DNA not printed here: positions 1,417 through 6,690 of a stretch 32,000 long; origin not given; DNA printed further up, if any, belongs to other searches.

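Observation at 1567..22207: Two tandem minor-pilin + giant PilY1 modules with a separating terminator, next to a sigma-54 two-component pair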

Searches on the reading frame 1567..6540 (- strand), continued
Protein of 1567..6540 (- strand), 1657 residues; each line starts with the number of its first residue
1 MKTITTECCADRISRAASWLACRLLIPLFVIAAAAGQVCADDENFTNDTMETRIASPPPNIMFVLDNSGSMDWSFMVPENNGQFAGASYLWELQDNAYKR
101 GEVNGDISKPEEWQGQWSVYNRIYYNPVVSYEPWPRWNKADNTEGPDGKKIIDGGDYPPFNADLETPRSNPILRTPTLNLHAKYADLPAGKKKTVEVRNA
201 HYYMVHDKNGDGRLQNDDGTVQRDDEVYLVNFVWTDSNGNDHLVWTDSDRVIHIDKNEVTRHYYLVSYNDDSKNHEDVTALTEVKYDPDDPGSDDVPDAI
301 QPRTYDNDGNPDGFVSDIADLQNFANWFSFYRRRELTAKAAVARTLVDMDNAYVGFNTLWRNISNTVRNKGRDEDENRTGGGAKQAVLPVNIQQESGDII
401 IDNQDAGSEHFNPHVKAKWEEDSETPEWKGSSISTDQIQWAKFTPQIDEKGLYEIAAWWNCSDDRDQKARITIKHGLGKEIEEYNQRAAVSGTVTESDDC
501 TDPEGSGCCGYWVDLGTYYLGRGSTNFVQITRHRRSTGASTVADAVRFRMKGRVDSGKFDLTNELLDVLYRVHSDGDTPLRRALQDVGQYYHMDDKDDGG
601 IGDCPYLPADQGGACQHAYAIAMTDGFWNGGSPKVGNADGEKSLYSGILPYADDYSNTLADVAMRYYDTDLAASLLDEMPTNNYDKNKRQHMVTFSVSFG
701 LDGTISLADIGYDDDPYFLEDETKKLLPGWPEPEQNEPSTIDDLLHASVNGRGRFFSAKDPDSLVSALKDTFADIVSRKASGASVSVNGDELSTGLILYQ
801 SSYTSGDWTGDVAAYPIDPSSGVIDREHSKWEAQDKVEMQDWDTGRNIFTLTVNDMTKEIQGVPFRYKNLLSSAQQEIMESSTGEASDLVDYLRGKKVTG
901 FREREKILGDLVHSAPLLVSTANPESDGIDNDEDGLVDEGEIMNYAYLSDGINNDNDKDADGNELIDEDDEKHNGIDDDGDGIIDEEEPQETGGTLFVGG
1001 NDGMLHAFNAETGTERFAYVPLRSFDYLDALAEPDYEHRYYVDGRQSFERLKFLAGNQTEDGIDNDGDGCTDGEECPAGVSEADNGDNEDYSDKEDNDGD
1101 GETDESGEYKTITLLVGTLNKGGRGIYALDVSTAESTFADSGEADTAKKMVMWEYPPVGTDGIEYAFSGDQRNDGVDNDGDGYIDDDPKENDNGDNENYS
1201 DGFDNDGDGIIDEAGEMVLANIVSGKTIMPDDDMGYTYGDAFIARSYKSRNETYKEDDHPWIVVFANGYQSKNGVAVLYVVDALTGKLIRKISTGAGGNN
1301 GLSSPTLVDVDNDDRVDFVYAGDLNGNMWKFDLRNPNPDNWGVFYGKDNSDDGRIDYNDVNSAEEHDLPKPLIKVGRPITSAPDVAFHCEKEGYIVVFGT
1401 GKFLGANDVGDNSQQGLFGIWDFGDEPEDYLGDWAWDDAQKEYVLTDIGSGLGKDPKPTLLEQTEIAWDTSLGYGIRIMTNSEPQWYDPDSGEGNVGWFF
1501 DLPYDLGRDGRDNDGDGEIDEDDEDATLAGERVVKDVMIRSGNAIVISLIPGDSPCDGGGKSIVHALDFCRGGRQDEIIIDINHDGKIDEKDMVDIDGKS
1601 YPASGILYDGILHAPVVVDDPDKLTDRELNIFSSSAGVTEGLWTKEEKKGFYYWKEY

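Call 23: find_encoding_contigs(protein=P0139, flank=10000, max_places=1)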
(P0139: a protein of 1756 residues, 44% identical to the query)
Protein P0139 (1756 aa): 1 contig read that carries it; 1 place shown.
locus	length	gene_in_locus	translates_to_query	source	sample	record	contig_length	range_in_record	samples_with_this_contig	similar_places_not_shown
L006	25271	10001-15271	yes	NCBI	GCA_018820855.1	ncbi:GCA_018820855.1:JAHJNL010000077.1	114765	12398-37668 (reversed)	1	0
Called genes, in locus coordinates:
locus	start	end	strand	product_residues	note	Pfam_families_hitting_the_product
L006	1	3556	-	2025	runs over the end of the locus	PF02839:CBM_5_12 (faint), PF28373:PilY1_homolog_dom (faint), PF05567:T4P_PilY1 (faint)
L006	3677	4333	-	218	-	PF14341:PilX_N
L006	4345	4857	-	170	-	PF07963:N_methyl (weak)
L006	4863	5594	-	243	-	PF07963:N_methyl (weak), PF16074:PilW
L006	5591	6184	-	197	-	PF07963:N_methyl, PF12019:GspH (weak)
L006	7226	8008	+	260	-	PF07963:N_methyl (weak)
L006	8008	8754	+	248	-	PF07963:N_methyl, PF16074:PilW (weak)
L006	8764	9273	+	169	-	PF07963:N_methyl (weak)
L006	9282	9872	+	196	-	PF14341:PilX_N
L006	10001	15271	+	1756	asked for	PF25275:Golvesin_C, PF05567:T4P_PilY1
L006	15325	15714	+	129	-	-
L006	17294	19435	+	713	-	PF07719:TPR_2 (faint), PF00515:TPR_1 (faint), PF13176:TPR_7 (faint), PF13181:TPR_8 (faint), PF13424:TPR_12 (faint), PF13431:TPR_17 (faint), PF22860:DUF7017 (faint), PF14559:TPR_19 (weak), +1 more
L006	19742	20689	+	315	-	PF00535:Glycos_transf_2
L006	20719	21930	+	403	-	PF00534:Glycos_transf_1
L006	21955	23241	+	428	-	PF03023:MurJ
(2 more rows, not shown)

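Call 24: find_encoding_contigs(protein=P0124, flank=10000, max_places=1)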
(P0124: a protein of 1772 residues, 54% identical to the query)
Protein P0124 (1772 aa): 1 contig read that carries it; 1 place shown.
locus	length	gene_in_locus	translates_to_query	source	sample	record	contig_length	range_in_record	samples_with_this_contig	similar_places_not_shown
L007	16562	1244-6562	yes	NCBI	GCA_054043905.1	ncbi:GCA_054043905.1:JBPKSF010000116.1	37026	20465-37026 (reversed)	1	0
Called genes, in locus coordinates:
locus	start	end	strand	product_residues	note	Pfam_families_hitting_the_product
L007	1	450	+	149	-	?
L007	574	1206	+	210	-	PF14341:PilX_N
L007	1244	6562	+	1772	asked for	PF25275:Golvesin_C, PF05567:T4P_PilY1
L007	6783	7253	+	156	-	-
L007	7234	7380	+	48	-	-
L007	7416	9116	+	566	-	PF04151:PPC (weak)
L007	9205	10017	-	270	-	PF01026:TatD_DNase (faint), PF04909:Amidohydro_2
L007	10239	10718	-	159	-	PF04608:PgpA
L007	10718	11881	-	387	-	PF01969:Ni_insertion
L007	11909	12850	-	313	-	PF00551:Formyl_trans_N, PF02911:Formyl_trans_C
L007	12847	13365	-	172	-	PF01327:Pep_deformylase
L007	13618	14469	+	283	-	-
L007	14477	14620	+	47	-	-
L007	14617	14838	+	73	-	-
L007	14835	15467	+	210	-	PF02660:G3P_acyltransf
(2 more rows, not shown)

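Call 25: find_encoding_contigs(protein=P0132, flank=10000, max_places=1)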
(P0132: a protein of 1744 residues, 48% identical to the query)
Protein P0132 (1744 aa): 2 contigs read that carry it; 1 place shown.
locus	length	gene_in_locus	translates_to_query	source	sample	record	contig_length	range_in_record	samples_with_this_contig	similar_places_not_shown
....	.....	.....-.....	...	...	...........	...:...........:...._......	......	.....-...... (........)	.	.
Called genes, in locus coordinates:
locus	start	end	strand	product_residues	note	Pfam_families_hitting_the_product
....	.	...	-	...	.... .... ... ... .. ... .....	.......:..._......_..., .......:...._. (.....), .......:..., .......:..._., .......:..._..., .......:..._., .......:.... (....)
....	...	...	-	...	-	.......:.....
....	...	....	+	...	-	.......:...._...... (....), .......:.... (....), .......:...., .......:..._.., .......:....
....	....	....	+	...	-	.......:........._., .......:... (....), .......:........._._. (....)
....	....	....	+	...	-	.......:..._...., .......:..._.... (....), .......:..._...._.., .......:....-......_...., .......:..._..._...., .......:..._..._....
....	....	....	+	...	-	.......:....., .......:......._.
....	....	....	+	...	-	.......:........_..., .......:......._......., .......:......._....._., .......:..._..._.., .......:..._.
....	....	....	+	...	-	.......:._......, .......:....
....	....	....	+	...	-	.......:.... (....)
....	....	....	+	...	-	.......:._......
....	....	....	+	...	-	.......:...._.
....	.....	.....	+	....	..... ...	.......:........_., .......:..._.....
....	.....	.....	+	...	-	-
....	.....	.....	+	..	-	-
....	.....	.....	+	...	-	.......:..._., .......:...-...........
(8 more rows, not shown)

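Call 40: find_encoding_contigs(protein=window:1567-6540:-, flank=10000, max_places=3)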
Protein window:1567-6540:- (1657 aa): 1 contig read that carries it; 1 place shown.
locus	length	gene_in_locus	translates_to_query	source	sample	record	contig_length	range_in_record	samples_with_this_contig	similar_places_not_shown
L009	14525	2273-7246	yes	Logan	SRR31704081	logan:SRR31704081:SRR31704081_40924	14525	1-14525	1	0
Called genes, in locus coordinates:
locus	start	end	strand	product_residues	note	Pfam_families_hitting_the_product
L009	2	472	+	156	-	?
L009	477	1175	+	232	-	PF07963:N_methyl, PF27121:PpdB (faint)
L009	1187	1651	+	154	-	PF07963:N_methyl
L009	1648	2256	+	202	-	PF14341:PilX_N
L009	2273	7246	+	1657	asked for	PF25275:Golvesin_C (weak), PF05567:T4P_PilY1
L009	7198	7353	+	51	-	-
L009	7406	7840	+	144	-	-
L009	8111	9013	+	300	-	-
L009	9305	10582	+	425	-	PF14306:PUA_2, PF01747:ATP-sulfurylase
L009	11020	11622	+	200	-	PF00027:cNMP_binding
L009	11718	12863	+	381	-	-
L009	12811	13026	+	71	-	-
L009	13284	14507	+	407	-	PF00109:ketoacyl-synt, PF02801:Ketoacyl-synt_C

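Call 81: find_encoding_contigs(protein=P0122, flank=10000, max_places=2)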
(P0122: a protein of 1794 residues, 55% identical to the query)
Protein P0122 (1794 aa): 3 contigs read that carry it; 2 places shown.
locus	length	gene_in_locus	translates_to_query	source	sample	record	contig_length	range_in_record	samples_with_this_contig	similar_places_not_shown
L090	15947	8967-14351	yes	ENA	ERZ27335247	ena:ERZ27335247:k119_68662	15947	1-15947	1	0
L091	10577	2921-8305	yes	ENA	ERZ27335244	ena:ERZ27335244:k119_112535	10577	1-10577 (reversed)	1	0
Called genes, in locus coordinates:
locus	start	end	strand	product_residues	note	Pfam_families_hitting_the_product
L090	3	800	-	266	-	?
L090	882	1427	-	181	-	PF00581:Rhodanese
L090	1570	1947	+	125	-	-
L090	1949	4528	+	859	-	PF13569:DUF4132, PF24879:DUF7737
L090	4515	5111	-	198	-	-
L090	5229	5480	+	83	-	-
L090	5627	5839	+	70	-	-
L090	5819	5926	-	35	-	-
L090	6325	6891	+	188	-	PF07963:N_methyl (faint), PF12019:GspH (weak)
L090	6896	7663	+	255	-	PF07963:N_methyl, PF27121:PpdB (faint)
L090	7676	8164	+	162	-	PF07963:N_methyl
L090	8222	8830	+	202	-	PF14341:PilX_N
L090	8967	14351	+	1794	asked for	PF25275:Golvesin_C, PF05567:T4P_PilY1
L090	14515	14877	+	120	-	-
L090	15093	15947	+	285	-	?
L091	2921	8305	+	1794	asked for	PF25275:Golvesin_C, PF05567:T4P_PilY1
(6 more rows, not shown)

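Call 82: find_encoding_contigs(protein=P0147, flank=10000, max_places=2)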
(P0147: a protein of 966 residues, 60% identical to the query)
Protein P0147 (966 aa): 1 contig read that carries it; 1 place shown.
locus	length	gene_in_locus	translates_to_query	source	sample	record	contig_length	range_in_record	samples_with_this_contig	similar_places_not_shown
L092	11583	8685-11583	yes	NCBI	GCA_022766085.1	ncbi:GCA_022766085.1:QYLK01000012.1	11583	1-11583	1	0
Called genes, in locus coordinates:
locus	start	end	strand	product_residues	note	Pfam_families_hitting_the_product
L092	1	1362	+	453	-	PF01565:FAD_binding_4, PF02913:FAD-oxidase_C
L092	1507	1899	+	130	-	-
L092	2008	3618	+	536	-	PF00512:HisKA, PF02518:HATPase_c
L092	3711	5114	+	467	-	PF00072:Response_reg, PF00158:Sigma54_activat, PF14532:Sigma54_activ_2, PF07728:AAA_5 (weak), PF25601:AAA_lid_14, PF02954:HTH_8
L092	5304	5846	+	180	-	PF12019:GspH (weak)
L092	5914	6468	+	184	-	PF07963:N_methyl (weak), PF12019:GspH (weak)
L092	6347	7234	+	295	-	PF07963:N_methyl, PF16074:PilW (weak)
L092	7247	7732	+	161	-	PF07963:N_methyl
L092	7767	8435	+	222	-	PF14341:PilX_N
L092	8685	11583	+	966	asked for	PF25275:Golvesin_C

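Call 93: search_protein_families(library=pfam, proteins=[L009:7406-7840:+, L009:8111-9013:+], max_evalue=0.1)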
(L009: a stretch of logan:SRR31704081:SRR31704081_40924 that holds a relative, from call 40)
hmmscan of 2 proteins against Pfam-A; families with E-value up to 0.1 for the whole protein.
L009:7406-7840:+ (144 aa): 0 families

L009:8111-9013:+ (300 aa): 0 families

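Call 95: find_encoding_contigs(protein=P0125, flank=10000, max_places=2)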
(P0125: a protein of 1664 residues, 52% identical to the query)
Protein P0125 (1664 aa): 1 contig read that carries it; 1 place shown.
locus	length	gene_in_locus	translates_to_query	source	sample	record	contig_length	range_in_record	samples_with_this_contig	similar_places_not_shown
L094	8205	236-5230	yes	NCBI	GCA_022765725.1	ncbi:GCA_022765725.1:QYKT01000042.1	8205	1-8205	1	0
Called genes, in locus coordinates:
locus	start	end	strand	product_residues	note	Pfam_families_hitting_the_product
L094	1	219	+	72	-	?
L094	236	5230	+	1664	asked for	PF25275:Golvesin_C, PF05567:T4P_PilY1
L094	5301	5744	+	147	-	-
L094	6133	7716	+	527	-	-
